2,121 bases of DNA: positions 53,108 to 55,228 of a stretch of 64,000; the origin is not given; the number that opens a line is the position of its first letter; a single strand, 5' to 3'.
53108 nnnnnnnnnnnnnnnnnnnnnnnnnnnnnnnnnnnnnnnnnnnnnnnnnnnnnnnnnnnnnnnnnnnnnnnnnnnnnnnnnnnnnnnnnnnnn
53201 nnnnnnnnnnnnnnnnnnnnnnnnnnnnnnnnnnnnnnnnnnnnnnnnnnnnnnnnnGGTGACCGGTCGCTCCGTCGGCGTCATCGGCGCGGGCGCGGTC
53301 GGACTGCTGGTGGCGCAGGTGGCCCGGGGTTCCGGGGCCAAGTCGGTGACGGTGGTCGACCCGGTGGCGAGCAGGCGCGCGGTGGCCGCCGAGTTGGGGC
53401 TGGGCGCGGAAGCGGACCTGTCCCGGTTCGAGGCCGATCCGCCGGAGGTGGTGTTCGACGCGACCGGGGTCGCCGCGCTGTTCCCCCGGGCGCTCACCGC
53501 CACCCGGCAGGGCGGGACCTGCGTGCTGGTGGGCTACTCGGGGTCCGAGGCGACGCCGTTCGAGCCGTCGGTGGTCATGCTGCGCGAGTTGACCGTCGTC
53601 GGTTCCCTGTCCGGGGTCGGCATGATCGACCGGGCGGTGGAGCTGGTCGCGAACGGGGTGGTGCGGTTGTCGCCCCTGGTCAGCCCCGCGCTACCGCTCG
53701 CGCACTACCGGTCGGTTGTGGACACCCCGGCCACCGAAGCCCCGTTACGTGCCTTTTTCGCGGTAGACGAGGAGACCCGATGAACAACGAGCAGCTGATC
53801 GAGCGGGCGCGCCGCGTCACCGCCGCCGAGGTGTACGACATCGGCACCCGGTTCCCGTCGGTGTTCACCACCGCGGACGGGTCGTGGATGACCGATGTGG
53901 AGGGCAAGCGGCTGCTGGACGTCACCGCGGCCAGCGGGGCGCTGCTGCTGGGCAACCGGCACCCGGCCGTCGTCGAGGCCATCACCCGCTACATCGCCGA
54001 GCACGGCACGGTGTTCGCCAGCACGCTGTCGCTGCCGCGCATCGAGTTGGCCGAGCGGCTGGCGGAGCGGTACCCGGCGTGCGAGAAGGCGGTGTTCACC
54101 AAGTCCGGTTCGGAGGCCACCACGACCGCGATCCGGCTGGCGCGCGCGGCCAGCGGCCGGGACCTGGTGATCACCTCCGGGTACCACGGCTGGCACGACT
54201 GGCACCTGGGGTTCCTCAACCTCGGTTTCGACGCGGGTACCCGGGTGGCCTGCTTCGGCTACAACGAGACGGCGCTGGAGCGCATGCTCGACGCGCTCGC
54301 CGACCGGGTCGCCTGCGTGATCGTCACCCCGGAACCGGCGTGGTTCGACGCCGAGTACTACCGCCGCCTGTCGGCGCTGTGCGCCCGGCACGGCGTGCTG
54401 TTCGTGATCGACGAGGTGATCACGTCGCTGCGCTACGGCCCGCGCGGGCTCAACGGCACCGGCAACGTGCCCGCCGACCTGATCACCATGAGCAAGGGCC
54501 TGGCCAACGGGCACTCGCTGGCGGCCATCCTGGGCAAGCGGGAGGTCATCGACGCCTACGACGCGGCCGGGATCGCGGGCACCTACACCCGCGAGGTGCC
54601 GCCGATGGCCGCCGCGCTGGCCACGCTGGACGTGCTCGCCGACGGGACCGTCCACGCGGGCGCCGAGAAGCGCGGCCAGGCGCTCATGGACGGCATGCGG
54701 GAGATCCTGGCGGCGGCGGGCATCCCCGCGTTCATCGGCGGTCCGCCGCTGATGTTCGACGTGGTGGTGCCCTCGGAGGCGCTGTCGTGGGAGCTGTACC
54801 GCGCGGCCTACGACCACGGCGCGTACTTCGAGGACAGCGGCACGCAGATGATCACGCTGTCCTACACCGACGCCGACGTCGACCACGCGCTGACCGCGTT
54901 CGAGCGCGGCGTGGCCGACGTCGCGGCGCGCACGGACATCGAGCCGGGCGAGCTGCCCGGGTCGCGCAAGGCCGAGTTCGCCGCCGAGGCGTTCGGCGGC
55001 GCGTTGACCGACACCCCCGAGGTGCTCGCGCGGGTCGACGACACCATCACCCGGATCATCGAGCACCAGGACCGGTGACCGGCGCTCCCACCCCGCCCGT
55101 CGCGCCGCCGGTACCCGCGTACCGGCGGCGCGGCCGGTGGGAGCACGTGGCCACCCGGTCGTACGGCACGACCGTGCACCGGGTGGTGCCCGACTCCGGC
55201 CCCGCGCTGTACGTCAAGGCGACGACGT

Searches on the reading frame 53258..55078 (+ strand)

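Call 13: search_protein_families(library=pfam, proteins=[window:53258-55078:+], max_evalue=0.01)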
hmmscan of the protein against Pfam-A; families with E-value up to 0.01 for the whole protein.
window:53258-55078:+ (606 aa): 2 families
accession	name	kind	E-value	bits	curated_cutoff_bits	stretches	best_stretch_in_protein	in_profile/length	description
PF00202.27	Aminotran_3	-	1.8e-44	152.5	30.5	2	339-550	179-401/403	Aminotransferase class-III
PF00155.27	Aminotran_1_2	-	3.6e-06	26.9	19.7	1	226-546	8-359/361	Aminotransferase class I and II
